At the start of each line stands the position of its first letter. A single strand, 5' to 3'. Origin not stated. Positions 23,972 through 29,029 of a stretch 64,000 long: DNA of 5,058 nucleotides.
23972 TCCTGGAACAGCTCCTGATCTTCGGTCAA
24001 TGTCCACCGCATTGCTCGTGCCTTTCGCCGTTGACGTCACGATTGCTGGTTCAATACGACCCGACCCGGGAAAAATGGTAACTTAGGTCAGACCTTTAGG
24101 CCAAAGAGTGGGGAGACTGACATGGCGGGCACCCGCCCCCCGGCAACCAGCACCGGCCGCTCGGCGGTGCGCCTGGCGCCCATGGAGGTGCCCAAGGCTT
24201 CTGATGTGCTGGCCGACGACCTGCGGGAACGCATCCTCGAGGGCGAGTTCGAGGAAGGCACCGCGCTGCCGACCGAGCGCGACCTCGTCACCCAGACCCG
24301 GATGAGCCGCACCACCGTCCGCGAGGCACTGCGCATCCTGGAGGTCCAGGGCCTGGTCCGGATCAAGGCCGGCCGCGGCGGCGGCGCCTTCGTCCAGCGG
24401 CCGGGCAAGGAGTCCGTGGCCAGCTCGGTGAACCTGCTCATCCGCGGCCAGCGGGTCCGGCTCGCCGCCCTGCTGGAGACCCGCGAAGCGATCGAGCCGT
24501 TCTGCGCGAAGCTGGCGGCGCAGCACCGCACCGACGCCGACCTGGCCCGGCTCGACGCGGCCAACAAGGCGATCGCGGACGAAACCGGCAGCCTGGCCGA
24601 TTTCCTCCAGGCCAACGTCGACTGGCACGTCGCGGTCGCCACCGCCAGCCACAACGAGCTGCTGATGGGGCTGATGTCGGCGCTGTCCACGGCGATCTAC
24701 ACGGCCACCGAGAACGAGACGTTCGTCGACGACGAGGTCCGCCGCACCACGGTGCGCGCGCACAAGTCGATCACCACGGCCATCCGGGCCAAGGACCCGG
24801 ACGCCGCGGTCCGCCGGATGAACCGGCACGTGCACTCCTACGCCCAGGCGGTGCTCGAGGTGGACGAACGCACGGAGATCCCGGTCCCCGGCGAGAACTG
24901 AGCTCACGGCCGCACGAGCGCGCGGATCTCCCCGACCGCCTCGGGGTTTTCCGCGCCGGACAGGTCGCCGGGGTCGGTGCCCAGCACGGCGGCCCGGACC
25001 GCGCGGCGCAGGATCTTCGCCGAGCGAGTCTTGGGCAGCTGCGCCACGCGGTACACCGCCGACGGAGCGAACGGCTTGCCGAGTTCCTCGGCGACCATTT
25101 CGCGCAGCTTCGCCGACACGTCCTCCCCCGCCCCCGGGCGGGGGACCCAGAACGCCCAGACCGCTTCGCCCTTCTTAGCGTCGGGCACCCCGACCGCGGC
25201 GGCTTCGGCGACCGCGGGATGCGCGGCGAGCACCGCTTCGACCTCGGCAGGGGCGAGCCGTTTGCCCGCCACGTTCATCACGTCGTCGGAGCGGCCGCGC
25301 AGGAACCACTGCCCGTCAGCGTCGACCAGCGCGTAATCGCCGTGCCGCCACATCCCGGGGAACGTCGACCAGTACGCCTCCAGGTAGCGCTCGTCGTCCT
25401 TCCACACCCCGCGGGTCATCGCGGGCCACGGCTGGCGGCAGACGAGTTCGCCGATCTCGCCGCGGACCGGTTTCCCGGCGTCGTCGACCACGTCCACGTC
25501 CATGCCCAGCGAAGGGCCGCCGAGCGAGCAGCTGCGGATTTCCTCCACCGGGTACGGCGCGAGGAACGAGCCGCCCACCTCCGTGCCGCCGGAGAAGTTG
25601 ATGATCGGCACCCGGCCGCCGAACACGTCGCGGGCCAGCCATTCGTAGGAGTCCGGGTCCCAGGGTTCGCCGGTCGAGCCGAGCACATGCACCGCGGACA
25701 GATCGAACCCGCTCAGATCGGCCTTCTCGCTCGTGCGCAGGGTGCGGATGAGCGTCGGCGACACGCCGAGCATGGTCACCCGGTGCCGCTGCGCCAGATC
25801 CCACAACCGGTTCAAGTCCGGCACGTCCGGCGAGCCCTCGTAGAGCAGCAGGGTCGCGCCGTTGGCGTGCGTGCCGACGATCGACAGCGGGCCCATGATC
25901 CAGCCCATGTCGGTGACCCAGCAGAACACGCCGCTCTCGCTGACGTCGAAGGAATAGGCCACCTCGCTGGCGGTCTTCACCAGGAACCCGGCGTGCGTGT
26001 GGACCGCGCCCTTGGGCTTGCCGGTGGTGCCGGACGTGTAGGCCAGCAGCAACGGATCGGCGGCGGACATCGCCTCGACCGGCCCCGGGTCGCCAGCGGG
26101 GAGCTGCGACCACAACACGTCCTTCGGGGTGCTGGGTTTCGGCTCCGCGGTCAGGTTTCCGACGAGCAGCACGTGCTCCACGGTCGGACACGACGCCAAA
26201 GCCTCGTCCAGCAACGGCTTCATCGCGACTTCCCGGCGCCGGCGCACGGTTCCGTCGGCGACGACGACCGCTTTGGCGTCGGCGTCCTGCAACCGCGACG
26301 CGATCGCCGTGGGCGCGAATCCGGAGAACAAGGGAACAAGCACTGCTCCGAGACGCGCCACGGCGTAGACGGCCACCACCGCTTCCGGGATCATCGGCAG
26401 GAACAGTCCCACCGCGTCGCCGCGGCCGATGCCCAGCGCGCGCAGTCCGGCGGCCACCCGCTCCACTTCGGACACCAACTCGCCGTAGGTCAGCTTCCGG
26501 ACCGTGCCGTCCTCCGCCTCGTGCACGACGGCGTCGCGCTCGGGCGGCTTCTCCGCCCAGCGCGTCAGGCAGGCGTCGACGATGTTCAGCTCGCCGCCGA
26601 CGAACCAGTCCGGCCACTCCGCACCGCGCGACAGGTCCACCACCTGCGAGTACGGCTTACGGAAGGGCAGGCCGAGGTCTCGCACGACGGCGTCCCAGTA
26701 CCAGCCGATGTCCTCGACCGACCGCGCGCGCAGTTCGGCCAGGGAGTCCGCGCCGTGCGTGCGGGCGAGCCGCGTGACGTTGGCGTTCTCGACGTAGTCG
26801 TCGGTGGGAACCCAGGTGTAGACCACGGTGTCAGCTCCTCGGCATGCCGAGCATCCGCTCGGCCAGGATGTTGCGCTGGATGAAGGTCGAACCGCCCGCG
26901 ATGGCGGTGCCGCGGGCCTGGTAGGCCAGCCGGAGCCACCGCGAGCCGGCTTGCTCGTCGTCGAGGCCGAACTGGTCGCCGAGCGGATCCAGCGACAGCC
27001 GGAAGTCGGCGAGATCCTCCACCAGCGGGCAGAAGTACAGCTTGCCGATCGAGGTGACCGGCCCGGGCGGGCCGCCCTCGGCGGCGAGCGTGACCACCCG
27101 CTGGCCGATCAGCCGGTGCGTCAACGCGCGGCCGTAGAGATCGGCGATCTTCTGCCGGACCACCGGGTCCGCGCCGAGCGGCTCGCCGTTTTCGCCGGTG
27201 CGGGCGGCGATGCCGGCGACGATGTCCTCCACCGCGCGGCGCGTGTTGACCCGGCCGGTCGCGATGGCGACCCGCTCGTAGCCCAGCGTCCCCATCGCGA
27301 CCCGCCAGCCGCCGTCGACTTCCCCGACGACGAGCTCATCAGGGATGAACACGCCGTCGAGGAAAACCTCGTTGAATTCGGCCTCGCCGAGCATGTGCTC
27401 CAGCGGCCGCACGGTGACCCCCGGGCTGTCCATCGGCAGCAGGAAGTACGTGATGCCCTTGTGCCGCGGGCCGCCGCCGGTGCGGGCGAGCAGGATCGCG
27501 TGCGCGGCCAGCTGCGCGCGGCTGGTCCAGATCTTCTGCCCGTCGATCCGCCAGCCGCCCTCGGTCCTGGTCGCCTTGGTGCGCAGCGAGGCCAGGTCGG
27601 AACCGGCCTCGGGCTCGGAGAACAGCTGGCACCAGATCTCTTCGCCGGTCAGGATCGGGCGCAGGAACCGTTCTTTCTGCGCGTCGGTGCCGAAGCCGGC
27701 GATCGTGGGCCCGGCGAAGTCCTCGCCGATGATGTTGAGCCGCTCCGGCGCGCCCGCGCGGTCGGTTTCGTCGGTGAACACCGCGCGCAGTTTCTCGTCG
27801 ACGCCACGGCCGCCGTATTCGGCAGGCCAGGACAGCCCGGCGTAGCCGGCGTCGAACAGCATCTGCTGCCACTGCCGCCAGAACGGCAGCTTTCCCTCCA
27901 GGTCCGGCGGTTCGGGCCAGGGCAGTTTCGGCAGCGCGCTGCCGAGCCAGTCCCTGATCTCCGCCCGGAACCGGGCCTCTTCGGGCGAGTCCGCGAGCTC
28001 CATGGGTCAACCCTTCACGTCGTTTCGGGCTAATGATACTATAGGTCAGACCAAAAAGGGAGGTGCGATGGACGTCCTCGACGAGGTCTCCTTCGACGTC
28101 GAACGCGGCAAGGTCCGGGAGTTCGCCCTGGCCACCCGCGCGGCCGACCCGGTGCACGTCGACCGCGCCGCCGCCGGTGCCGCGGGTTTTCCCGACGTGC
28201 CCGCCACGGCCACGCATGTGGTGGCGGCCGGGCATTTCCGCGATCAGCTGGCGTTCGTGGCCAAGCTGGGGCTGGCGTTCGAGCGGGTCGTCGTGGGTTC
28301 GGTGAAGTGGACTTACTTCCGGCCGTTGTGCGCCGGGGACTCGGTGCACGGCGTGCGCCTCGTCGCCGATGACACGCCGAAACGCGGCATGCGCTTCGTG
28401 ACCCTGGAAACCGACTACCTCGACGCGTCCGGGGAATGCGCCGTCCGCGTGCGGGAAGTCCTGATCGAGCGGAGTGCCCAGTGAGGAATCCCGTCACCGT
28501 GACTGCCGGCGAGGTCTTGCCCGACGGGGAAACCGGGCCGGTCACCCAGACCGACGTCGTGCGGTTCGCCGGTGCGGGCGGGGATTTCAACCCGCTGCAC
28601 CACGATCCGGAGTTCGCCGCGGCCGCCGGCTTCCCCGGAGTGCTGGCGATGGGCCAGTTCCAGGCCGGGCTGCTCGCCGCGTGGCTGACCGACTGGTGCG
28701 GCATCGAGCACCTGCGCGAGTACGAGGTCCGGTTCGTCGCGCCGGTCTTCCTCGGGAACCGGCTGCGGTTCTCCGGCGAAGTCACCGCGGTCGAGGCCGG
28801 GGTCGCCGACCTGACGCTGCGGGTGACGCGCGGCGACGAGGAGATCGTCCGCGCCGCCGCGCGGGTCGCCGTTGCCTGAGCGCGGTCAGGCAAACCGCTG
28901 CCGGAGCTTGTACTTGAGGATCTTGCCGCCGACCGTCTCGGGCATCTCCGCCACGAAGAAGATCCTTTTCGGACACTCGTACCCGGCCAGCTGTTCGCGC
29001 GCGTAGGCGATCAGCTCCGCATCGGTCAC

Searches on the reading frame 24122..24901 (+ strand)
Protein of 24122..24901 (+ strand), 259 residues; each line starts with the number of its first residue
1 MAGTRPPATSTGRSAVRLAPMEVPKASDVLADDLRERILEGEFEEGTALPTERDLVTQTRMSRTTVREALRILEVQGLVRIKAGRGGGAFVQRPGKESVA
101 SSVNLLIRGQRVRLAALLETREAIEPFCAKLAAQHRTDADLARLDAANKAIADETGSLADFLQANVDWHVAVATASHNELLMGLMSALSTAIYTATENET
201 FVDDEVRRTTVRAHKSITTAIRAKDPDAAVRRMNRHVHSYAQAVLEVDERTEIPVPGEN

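Call 6: search_protein_families(library=ncbifam, proteins=[window:24122-24901:+], max_evalue=0.00001)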
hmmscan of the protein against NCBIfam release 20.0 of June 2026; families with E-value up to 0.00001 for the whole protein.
window:24122-24901:+ (259 aa): 23 families
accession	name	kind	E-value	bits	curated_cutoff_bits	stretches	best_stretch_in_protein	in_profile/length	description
NF003011.0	PRK03837.1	subfamily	8.7e-34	117.2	260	1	18-242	6-231/241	transcriptional regulator NanR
NF007001.0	PRK09464.1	equivalog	1.5e-32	113.2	330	1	22-248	7-236/254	pyruvate dehydrogenase complex transcriptional repressor PdhR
NF007741.0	PRK10421.1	equivalog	1.9e-29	102.8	311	1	25-249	7-238/262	transcriptional regulator LldR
NF007442.0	PRK09990.1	equivalog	1.7e-26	93.2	301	1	25-249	10-240/256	transcriptional regulator GlcC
NF008571.0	PRK11523.1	equivalog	6.5e-20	71.6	396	1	28-242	11-223/258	transcriptional regulator ExuR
NF007588.0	PRK10225.1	equivalog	6.8e-19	68.2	442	1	33-251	17-238/257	Uxu operon transcriptional regulator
TIGR03338.1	phnR_burk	equivalog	2.5e-14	53.4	271.5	1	29-86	15-71/212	phosphonate utilization associated transcriptional regulator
NF052290.2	MocR_like_YczR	exception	3.4e-13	49.1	487.4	1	25-137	19-118/458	MocR-like transcription factor YczR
NF003444.0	PRK04984.1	equivalog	1.3e-12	47.8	189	1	36-242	18-221/239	fatty acid metabolism transcriptional regulator FadR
NF052441.1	TransRegRv0792c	equivalog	2.2e-12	46.8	400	1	23-104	15-93/260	Rv0792c family HTH-type transcriptional regulator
TIGR02018.2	his_ut_repres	equivalog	6.3e-12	45.4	220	1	32-103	6-75/226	histidine utilization transcriptional repressor HutC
TIGR02812.1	fadR_gamma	equivalog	7.2e-12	45.5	249.2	1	36-242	17-220/235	fatty acid metabolism transcriptional regulator FadR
TIGR02404.1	trehalos_R_Bsub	equivalog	1.1e-10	41.5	211.95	1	30-87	5-62/233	trehalose operon repressor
NF007292.0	PRK09764.1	equivalog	5.1e-10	38.9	281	1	30-92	10-70/240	GntR family transcriptional regulator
NF052282.1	PLP_TF_PdxR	equivalog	5.6e-10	38.8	320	1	30-97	6-71/448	MocR-like pyridoxine biosynthesis transcription factor PdxR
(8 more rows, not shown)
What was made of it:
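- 24122..24901 (+): FadR/GntR-family regulator, divergent from the operon. NCBIfam (call 6).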

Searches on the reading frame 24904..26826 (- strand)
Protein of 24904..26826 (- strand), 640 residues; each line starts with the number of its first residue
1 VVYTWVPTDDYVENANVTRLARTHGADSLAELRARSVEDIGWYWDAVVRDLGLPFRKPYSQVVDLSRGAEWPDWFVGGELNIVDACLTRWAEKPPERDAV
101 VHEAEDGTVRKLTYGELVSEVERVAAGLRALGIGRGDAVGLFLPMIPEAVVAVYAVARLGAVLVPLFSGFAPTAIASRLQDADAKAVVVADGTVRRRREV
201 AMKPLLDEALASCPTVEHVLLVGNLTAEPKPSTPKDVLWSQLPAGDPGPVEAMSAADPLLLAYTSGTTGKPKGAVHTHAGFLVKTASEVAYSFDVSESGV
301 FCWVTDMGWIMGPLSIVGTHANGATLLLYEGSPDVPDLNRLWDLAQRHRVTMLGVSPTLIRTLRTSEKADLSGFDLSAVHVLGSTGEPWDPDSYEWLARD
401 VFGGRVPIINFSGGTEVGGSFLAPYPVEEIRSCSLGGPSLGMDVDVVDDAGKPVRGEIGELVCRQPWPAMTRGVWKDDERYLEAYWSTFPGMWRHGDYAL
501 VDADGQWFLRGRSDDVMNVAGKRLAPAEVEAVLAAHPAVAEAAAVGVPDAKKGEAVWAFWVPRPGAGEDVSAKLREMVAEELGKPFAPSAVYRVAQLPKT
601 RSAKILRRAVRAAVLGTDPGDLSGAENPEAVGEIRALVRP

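Call 9: search_protein_families(library=ncbifam, proteins=[window:24904-26826:-], max_evalue=1e-10)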
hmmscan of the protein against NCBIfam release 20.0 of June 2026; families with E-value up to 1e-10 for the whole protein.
window:24904-26826:- (640 aa): 90 families (the best 25 are shown)
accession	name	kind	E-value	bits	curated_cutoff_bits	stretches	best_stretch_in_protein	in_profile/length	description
NF001208.0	PRK00174.1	subfamily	1.2e-165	552.5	657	1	16-635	17-642/649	acetate--CoA ligase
TIGR02188.1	Ac_CoA_lig_AcsA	equivalog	3.1e-165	551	724.95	1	27-635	5-627/629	acetate--CoA ligase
NF002937.0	PRK03584.1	subfamily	1.9e-130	436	639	1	5-636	8-650/657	acetoacetate--CoA ligase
NF007815.0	PRK10524.1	equivalog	3.5e-127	425.6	955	1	29-638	4-627/629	propionate--CoA ligase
TIGR02316.1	propion_prpE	equivalog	1.2e-120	404.1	827.4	1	29-636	3-624/628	propionate--CoA ligase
TIGR01217.1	ac_ac_CoA_syn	equivalog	5.8e-106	355.1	520.9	1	5-631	7-641/652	acetoacetate--CoA ligase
NF003313.0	PRK04319.1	equivalog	8.1e-102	341.3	729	1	73-626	36-573/574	acetate--CoA ligase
NF004837.0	PRK06187.1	subfamily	4.8e-73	246.2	476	1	83-614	10-522/531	long-chain-fatty-acid--CoA ligase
NF047394.1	AcylCoAsynMbcS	equivalog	6.9e-59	199.8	850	1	80-613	12-519/525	acyl-CoA synthetase MbcS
NF006181.0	PRK08314.1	subfamily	8.4e-56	189.4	705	1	110-610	48-550/563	long-chain-fatty-acid--CoA ligase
NF006182.0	PRK08316.1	subfamily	6.6e-54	183.3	663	1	81-613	11-516/523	fatty acyl-CoA synthetase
TIGR02262.1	benz_CoA_lig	subfamily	1.5e-52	179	375.25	1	106-611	25-506/508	benzoate-CoA ligase family protein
NF004114.0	PRK05605.1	equivalog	4.5e-50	170.5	766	1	110-615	58-570/575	long-chain-fatty-acid--CoA ligase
TIGR01733.1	AA-adenyl-dom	subfamily_domain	1.6e-49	168.8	317.4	1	113-543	1-408/409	amino acid adenylation domain-containing protein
TIGR03208.1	cyc_hxne_CoA_lg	equivalog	1.9e-49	168.8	792.3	1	83-608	24-534/538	cyclohexanecarboxylate-CoA ligase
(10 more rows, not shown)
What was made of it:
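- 24904..28879 (.): ACS/acetoacetyl-CoA-synthetase-like ligase (24904-26826, -), PimC-like ACAD (26831-28003, -), MaoC/HadAB-like hydratase pair (28068-28879, +). Call 9.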

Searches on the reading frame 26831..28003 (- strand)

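Call 9: search_protein_families(library=ncbifam, proteins=[window:26831-28003:-], max_evalue=1e-10)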
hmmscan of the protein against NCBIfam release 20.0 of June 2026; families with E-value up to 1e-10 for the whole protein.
window:26831-28003:- (390 aa): 13 families
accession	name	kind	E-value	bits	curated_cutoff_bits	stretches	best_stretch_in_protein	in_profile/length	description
TIGR03204.1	pimC_large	equivalog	4.5e-55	187.1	623.85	1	6-387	5-395/395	pimeloyl-CoA dehydrogenase large subunit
NF043006.1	CyhCrbnylCoADH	equivalog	4.6e-30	104.8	650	1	43-324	38-321/380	cyclohexane-1-carbonyl-CoA dehydrogenase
NF045652.1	ProlPCPDhRedW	equivalog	1.3e-29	103.2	650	1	40-381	32-370/376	L-prolyl-[peptidyl-carrier protein] dehydrogenase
NF008997.0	PRK12341.1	equivalog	3.3e-28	98.8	537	1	42-293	39-291/382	acyl-CoA dehydrogenase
NF042972.1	AcrlCoAredClosAcrC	equivalog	7.9e-27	93.9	640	1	34-322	32-320/378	acryloyl-CoA reductase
NF045552.1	GlutCoADH_Des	equivalog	3.9e-25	88.9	470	1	8-300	8-300/387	glutaryl-CoA dehydrogenase Acd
NF053553.1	prodigi_MBC_PigA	equivalog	3.6e-24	85.6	500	1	101-384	100-379/381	prodigiosin MBC biosynthesis dehydrogenase PigA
TIGR03207.1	cyc_hxne_CoA_dh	equivalog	1.1e-21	77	575.35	1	50-325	42-319/372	cyclohexanecarboxyl-CoA dehydrogenase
NF042439.1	SulpropCoADesulf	equivalog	1.6e-21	76.5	600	1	47-387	31-373/379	3-sulfinopropanoyl-CoA desulfinase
NF058590.1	AcCoDHFadEBacil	equivalog_domain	2.1e-20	72.8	600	1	52-294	65-307/586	acyl-CoA dehydrogenase FadE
NF002885.1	PRK03354.1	equivalog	2.3e-19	69.7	540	1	43-289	40-284/378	crotonobetainyl-CoA dehydrogenase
NF007000.1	PRK09463.1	subfamily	4e-12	45.3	600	1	47-322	80-376/726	acyl-CoA dehydrogenase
NF009586.0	PRK13026.1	subfamily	9.1e-11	40.8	608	0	51-292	119-381/777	acyl-CoA dehydrogenase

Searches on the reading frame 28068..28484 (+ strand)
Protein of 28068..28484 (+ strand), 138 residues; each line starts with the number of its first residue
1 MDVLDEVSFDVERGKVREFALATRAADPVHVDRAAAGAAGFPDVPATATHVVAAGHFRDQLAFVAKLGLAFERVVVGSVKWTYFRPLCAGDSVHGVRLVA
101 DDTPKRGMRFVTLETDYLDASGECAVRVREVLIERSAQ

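Call 9: search_protein_families(library=ncbifam, proteins=[window:28068-28484:+], max_evalue=1e-10)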
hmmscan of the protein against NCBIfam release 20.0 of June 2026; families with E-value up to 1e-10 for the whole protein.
window:28068-28484:+ (138 aa): 2 families
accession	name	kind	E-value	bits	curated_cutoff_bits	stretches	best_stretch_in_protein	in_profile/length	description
NF040624.1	HadA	equivalog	1.5e-14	54.5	180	1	9-135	11-138/144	(3R)-hydroxyacyl-ACP dehydratase subunit HadA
NF040620.1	fused_HadA_HadB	exception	5.5e-11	42.5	350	1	8-134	10-137/329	fused (3R)-hydroxyacyl-ACP dehydratase subunits HadA/HadB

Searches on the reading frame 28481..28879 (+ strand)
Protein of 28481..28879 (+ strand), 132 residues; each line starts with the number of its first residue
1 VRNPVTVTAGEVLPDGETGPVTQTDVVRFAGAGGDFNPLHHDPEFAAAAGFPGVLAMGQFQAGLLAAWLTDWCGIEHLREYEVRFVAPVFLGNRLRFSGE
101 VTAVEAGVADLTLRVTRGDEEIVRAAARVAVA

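Call 9: search_protein_families(library=ncbifam, proteins=[window:28481-28879:+], max_evalue=1e-10)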
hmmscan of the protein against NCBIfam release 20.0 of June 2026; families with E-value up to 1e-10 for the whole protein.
window:28481-28879:+ (132 aa): 2 families
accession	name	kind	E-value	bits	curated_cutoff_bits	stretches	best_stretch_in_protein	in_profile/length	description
NF010246.0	PRK13693.1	equivalog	3.6e-18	65.9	203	1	2-125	4-135/142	(3R)-hydroxyacyl-ACP dehydratase subunit HadB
NF040620.1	fused_HadA_HadB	exception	9.1e-18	64.8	350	1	6-123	198-321/329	fused (3R)-hydroxyacyl-ACP dehydratase subunits HadA/HadB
